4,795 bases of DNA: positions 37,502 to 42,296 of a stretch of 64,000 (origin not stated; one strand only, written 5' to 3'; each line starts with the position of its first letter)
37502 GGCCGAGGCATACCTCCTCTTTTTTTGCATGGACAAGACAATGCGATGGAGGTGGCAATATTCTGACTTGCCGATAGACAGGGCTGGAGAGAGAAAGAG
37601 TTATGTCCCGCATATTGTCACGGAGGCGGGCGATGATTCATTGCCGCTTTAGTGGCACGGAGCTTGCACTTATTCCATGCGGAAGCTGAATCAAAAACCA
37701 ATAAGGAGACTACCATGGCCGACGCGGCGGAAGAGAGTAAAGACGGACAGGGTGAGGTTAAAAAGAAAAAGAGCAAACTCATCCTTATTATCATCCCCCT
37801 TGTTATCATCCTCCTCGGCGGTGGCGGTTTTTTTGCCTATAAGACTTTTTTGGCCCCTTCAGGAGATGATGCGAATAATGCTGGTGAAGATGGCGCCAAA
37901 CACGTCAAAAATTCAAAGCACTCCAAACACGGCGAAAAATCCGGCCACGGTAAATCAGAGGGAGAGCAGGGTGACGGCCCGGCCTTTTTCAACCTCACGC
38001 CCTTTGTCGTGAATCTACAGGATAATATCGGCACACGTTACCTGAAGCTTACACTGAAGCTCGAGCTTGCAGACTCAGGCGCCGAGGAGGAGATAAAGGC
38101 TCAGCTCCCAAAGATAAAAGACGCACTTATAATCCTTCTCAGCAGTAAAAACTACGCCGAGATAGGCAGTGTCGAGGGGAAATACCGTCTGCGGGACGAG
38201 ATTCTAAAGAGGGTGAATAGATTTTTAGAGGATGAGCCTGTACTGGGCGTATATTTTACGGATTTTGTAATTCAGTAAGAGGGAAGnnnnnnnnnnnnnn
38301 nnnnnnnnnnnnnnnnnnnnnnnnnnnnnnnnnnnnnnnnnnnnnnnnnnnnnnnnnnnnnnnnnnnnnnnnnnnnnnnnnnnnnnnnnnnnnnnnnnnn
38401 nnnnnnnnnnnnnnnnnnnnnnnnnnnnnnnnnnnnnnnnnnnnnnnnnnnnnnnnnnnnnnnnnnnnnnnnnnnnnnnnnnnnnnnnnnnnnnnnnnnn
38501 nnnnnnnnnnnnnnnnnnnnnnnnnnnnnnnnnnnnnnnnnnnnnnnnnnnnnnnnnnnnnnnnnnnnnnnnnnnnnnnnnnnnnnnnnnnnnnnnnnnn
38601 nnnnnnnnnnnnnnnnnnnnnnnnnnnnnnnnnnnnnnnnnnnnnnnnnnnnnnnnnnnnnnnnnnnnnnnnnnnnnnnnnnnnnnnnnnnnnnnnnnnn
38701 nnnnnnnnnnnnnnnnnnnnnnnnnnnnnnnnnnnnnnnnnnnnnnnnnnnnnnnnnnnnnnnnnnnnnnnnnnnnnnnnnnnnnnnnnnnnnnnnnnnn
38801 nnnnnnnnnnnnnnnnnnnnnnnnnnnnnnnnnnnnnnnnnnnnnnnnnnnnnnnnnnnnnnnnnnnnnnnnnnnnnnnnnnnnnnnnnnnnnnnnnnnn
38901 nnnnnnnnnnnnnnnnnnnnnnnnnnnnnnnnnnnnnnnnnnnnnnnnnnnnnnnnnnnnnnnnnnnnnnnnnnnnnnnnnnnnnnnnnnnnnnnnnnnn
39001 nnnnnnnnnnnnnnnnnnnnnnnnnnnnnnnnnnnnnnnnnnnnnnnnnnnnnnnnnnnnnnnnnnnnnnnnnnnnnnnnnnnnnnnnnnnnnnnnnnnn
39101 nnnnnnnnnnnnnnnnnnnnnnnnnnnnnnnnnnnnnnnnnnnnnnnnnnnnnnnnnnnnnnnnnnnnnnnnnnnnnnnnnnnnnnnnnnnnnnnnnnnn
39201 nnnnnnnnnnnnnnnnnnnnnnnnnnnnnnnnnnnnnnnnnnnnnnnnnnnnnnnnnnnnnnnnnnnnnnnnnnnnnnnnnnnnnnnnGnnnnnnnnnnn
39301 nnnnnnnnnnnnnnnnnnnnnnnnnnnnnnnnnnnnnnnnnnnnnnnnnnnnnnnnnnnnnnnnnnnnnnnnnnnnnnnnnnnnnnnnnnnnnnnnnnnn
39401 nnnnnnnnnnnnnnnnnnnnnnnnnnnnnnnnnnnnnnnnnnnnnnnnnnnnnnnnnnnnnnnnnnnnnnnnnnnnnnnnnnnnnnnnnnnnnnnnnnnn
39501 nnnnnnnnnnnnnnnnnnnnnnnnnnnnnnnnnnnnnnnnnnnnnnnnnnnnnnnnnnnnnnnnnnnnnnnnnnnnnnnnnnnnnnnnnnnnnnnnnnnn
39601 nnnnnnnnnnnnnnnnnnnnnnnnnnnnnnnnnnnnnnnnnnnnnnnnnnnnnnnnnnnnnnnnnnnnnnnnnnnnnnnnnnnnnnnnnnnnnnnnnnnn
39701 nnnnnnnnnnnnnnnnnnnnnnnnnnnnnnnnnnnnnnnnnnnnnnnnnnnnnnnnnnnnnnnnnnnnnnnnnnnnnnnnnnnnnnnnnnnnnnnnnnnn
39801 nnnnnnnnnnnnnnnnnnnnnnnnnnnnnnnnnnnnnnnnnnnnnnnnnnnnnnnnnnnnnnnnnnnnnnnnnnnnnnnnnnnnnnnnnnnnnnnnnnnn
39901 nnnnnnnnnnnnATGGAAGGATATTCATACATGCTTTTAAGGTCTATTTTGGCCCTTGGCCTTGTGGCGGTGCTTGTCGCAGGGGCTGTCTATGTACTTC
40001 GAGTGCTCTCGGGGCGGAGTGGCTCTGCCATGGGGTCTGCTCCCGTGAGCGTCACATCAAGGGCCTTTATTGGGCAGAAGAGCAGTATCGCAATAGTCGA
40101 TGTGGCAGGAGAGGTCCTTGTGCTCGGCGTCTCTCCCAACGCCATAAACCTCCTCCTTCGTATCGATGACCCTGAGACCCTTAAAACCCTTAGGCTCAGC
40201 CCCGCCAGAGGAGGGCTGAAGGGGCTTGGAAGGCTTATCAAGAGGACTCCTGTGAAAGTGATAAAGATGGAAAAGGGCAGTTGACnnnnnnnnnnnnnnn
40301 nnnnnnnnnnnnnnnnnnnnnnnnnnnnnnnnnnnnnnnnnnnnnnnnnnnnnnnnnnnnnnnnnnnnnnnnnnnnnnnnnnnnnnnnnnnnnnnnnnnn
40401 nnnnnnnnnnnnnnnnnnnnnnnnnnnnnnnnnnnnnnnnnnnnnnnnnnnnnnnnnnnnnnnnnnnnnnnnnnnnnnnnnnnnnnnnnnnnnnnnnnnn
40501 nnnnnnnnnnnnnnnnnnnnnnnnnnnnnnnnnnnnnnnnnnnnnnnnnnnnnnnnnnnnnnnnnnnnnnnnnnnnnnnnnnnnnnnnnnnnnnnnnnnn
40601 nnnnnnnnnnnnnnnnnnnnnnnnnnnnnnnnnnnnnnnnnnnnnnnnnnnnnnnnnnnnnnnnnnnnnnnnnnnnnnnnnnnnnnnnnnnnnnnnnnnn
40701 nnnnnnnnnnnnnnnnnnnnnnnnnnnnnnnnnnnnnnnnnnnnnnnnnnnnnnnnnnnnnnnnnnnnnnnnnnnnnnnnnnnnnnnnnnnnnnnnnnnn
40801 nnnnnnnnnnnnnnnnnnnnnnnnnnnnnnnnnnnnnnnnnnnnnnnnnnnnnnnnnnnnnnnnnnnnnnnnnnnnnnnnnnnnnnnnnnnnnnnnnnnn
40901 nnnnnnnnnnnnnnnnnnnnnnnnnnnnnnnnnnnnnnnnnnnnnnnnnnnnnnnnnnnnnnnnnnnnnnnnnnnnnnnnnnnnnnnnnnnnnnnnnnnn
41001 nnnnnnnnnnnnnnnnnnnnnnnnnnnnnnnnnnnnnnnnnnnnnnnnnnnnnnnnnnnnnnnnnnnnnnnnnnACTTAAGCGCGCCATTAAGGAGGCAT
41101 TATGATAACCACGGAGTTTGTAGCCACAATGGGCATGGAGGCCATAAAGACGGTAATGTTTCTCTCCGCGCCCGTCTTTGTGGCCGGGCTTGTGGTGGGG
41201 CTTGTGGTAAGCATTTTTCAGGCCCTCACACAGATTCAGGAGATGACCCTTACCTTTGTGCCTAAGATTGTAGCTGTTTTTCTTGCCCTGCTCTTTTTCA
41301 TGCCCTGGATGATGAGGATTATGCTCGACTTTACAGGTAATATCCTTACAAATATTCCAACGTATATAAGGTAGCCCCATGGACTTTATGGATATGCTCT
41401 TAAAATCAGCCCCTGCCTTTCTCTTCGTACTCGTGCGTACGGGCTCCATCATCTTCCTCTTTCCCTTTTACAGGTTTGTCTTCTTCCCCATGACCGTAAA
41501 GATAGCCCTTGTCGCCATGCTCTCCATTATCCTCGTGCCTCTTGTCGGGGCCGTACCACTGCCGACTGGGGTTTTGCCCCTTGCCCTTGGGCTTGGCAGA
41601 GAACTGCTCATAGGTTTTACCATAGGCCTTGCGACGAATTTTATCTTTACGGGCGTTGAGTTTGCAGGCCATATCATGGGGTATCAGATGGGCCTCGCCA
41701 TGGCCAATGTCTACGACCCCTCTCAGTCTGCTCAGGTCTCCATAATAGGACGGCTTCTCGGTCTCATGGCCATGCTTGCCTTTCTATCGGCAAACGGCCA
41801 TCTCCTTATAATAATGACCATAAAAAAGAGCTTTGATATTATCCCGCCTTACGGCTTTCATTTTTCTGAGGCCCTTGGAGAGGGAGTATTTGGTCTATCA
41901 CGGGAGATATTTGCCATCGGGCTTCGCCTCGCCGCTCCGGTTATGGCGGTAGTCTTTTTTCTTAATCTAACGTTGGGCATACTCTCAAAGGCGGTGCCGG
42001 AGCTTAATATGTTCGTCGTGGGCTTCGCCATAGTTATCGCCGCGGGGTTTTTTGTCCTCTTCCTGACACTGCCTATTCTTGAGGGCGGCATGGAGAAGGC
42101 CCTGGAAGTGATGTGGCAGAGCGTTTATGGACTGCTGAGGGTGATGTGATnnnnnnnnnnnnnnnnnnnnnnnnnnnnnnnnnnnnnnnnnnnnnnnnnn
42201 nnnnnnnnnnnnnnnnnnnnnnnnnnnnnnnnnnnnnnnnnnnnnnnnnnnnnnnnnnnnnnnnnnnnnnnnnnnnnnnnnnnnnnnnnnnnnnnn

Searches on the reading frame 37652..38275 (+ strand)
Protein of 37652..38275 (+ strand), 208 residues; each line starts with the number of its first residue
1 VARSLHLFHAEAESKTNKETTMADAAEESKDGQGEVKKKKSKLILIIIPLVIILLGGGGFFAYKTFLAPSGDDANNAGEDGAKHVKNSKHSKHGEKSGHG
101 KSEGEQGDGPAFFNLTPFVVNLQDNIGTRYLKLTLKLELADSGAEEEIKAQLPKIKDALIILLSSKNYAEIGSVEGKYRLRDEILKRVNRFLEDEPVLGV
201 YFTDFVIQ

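Call 22: search_protein_families(library=pfam, proteins=[window:37652-38275:+], max_evalue=0.01)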
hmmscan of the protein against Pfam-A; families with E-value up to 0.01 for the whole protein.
window:37652-38275:+ (208 aa): 2 families
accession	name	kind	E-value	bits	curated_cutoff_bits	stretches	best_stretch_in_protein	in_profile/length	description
PF03748.19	FliL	-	5e-26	91.7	24.6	1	112-208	1-103/103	Flagellar basal body-associated protein FliL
PF14283.11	CD1107-like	-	0.0018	18.6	26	1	21-65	109-152/158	Mobile element protein CD1107-like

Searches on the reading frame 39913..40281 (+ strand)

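Call 22: search_protein_families(library=pfam, proteins=[window:39913-40281:+], max_evalue=0.01)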
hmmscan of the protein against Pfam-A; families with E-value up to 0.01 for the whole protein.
window:39913-40281:+ (123 aa): 1 family
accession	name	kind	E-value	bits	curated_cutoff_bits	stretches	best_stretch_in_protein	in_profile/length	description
PF04347.18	FliO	-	2.5e-12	47.2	22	1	30-98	5-75/91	Flagellar biosynthesis protein, FliO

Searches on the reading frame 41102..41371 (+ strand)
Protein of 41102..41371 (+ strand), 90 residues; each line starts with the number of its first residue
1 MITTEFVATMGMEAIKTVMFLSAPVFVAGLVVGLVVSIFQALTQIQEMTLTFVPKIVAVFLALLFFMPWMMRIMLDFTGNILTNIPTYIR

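Call 22: search_protein_families(library=pfam, proteins=[window:41102-41371:+], max_evalue=0.01)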
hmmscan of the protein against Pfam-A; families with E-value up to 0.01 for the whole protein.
window:41102-41371:+ (90 aa): 1 family
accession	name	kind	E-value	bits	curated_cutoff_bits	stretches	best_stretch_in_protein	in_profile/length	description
PF01313.24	Bac_export_3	-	7.1e-30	103.2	25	1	7-78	2-73/74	Bacterial export proteins, family 3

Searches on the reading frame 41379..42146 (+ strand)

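Call 22: search_protein_families(library=pfam, proteins=[window:41379-42146:+], max_evalue=0.01)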
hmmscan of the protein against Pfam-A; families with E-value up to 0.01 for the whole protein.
window:41379-42146:+ (256 aa): 1 family
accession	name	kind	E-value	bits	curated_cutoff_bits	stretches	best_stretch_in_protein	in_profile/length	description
PF01311.25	Bac_export_1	-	8.6e-59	199.3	27.8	1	13-242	3-227/230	Bacterial export proteins, family 1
